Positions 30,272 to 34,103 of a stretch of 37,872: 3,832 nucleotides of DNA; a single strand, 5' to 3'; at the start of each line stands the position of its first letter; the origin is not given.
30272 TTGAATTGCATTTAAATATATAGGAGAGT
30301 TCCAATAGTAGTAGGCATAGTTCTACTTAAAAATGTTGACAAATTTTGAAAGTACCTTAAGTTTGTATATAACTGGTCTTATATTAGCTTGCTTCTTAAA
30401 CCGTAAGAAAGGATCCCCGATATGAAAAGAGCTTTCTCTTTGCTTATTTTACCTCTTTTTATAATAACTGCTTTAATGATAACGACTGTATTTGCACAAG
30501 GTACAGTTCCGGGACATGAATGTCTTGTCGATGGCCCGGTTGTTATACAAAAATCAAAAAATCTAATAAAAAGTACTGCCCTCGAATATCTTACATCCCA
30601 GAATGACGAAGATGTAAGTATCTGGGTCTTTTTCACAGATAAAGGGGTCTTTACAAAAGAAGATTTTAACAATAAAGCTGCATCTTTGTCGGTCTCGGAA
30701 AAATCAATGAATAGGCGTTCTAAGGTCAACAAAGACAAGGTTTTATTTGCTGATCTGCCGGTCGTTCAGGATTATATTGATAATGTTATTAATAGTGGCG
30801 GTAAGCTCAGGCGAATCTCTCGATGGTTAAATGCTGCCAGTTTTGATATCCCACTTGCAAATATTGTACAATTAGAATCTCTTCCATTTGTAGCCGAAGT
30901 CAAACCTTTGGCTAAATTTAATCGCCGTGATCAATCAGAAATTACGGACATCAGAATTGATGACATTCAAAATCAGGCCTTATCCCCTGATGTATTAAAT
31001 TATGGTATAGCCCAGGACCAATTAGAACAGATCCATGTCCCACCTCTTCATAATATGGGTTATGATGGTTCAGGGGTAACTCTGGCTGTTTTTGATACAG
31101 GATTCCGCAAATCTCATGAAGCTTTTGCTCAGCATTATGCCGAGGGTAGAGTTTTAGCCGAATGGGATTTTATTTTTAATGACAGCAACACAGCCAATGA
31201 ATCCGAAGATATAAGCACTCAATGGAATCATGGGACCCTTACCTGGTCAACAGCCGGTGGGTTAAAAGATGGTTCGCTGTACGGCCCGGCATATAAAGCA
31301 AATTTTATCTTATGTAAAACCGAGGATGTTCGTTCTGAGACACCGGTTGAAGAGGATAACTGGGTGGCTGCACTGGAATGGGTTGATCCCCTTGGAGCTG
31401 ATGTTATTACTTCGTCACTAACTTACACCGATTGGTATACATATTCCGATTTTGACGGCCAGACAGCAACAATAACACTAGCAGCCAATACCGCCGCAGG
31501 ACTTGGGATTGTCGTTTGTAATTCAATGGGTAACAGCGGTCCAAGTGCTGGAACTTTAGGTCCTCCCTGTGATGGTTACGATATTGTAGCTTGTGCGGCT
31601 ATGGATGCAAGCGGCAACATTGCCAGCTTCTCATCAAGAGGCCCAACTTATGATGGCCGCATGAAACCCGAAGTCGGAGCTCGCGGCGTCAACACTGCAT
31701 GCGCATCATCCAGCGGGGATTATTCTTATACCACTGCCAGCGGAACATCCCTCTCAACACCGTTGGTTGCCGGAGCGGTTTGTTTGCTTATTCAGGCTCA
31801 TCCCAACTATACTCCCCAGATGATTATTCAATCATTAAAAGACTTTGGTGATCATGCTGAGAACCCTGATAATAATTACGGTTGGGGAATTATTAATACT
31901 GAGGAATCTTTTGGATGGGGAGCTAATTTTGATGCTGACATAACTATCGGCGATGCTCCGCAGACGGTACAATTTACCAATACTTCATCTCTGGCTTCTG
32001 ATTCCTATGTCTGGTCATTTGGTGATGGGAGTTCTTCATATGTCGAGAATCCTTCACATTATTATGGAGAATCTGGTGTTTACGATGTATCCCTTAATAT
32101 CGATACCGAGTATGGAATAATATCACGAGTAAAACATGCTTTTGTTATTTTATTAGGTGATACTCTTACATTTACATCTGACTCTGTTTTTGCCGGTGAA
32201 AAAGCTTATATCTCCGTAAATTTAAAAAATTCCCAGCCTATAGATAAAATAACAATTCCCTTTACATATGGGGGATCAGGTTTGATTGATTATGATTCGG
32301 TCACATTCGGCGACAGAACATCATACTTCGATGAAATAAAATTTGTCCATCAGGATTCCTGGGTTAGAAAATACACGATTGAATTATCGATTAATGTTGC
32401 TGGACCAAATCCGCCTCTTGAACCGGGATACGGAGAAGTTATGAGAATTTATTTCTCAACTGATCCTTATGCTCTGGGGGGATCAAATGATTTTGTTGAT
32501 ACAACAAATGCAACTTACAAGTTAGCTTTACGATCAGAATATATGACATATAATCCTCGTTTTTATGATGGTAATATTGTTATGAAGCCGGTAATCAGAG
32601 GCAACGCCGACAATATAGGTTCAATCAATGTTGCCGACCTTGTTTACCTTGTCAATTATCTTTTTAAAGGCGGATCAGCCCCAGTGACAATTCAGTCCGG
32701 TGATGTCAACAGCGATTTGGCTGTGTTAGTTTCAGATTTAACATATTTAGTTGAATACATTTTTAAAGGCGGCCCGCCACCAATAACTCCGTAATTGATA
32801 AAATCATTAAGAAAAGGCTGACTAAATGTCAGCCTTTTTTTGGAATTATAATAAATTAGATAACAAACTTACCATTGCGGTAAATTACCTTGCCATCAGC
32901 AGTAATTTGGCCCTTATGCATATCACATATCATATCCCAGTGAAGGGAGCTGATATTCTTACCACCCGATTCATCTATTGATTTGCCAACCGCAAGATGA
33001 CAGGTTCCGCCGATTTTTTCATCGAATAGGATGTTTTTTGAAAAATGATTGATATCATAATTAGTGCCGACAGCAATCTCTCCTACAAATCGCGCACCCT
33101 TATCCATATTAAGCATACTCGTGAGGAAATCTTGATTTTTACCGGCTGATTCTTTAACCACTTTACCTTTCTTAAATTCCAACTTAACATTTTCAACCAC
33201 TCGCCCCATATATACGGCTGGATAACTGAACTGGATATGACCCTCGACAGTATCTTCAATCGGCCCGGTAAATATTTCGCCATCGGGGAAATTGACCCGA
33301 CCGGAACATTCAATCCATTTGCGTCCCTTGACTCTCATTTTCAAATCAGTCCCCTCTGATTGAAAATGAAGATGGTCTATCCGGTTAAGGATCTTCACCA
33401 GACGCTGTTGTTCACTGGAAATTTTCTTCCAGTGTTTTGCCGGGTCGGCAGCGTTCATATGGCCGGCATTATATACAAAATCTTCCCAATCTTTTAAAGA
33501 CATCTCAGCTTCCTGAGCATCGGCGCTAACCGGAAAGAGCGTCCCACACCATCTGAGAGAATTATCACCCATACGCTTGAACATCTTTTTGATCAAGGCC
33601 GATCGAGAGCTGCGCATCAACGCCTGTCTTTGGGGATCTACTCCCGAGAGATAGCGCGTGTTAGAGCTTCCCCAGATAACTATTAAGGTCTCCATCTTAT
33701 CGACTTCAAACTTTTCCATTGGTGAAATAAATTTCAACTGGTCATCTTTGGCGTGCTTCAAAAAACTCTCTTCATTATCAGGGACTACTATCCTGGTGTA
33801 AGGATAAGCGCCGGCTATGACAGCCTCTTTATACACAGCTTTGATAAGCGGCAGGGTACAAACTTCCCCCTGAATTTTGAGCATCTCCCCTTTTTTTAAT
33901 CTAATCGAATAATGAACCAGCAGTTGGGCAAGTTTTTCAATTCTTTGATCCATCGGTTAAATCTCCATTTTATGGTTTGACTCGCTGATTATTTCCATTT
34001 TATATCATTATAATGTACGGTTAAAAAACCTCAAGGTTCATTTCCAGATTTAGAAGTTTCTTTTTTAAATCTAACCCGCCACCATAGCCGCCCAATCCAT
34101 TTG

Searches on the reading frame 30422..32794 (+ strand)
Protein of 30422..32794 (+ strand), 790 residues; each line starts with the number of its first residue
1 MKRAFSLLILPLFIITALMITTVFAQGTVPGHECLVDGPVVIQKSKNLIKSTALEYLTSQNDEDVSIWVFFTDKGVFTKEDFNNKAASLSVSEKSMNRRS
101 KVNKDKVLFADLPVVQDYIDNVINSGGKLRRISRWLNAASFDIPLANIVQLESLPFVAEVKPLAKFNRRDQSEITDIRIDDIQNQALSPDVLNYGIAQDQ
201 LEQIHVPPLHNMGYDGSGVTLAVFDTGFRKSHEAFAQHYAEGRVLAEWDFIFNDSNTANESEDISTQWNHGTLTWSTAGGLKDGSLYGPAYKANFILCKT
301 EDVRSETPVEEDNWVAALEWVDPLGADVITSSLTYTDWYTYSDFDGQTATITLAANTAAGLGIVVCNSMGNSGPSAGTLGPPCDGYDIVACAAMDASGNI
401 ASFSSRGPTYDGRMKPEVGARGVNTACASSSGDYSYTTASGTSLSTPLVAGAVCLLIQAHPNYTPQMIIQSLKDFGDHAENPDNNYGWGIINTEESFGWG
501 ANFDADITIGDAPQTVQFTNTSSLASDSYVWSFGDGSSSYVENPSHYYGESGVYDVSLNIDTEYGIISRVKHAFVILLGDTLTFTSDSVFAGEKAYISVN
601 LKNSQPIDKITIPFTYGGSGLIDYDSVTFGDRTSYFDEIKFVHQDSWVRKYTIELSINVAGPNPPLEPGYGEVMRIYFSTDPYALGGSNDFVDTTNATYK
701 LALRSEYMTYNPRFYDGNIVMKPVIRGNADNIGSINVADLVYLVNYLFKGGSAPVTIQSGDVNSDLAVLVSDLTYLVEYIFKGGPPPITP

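Call 7: search_protein_families(library=pfam, proteins=[window:30422-32794:+], max_evalue=0.01)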
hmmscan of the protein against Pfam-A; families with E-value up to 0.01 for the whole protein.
window:30422-32794:+ (790 aa): 3 families
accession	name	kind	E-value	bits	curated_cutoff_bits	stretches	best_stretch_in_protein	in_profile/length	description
PF00082.27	Peptidase_S8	-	2e-35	123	21.8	1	216-489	1-288/288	Subtilase family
PF18911.6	PKD_4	-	1.9e-11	44.3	27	1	510-568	14-76/85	PKD domain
PF00801.26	PKD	-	2.2e-06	28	23.5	1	504-564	5-69/80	PKD domain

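Call 8: search_protein_families(library=ncbifam, proteins=[window:30422-32794:+], max_evalue=0.01)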
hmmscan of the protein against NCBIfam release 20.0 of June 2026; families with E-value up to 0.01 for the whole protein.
window:30422-32794:+ (790 aa): 7 families
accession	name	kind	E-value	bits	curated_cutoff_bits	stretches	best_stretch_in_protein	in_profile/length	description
TIGR03921.1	T7SS_mycosin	equivalog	2e-21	76.5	278.75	1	210-499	7-287/353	type VII secretion-associated serine protease mycosin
NF040553.1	SGO_0316_fam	subfamily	4.3e-10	37.9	1400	1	395-473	648-728/1486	SGO_0316/SGO_0317 family LPXTG-anchored serine peptidase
NF040809.1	germ_prot_CspBA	exception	6.1e-08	30.8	1250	1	387-496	976-1094/1099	bifunctional germination protease/germinant receptor pseudoprotease CspBA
NF040808.2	CspC_non_triad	exception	7.1e-07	28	675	1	403-458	446-499/556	bile acid germinant receptor pseudoprotease CspC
NF051851.1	AtpSerPepEprS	equivalog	1.3e-06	26.8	1700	0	430-495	291-361/988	autotransporter serine peptidase EprS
NF033595.1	denti_PrtP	equivalog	0.00013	20.7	300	1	368-492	372-497/606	dentilisin complex serine proteinase subunit PrtP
TIGR03895.1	protease_PatA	subfamily_domain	0.0047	15.7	421.05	0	361-459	88-179/606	PatA/PatG family cyanobactin maturation protease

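Call 15: find_encoding_contigs(protein=window:30422-32794:+, flank=10000, max_places=6)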
Protein window:30422-32794:+ (790 aa): no gene with exactly this product is on record in the collection.

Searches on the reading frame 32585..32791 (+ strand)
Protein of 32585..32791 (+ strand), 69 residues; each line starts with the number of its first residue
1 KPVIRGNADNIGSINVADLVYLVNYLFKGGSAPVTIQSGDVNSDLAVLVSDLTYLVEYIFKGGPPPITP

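Call 9: search_protein_families(library=pfam, proteins=[window:32585-32791:+], max_evalue=10)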
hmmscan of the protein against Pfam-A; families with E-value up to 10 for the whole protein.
seq(69 aa): 1 family
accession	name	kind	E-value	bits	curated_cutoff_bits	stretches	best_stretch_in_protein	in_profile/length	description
PF00404.24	Dockerin_1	-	0.00024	21.7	22.9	1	12-59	8-56/57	Dockerin type I domain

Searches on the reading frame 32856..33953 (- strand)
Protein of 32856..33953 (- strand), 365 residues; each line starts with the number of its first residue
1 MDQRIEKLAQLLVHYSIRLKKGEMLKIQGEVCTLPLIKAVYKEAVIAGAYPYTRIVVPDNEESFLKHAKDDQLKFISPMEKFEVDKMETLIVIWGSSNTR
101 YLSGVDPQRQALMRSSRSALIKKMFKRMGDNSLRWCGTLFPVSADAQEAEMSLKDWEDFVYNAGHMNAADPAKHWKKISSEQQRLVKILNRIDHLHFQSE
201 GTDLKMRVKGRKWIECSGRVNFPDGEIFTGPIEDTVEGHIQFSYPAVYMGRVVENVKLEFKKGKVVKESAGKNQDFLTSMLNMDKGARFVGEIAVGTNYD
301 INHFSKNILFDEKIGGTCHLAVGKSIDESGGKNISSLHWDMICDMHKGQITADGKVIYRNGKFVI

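Call 82: search_protein_families(library=pfam, proteins=[window:32856-33953:-], max_evalue=0.0001)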
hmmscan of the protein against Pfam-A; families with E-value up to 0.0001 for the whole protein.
window:32856-33953:- (365 aa): 1 family
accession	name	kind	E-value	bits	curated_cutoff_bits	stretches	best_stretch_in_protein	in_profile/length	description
PF02073.20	Peptidase_M29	-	5.8e-94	315.6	27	1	2-363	2-406/406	Thermophilic metalloprotease (M29)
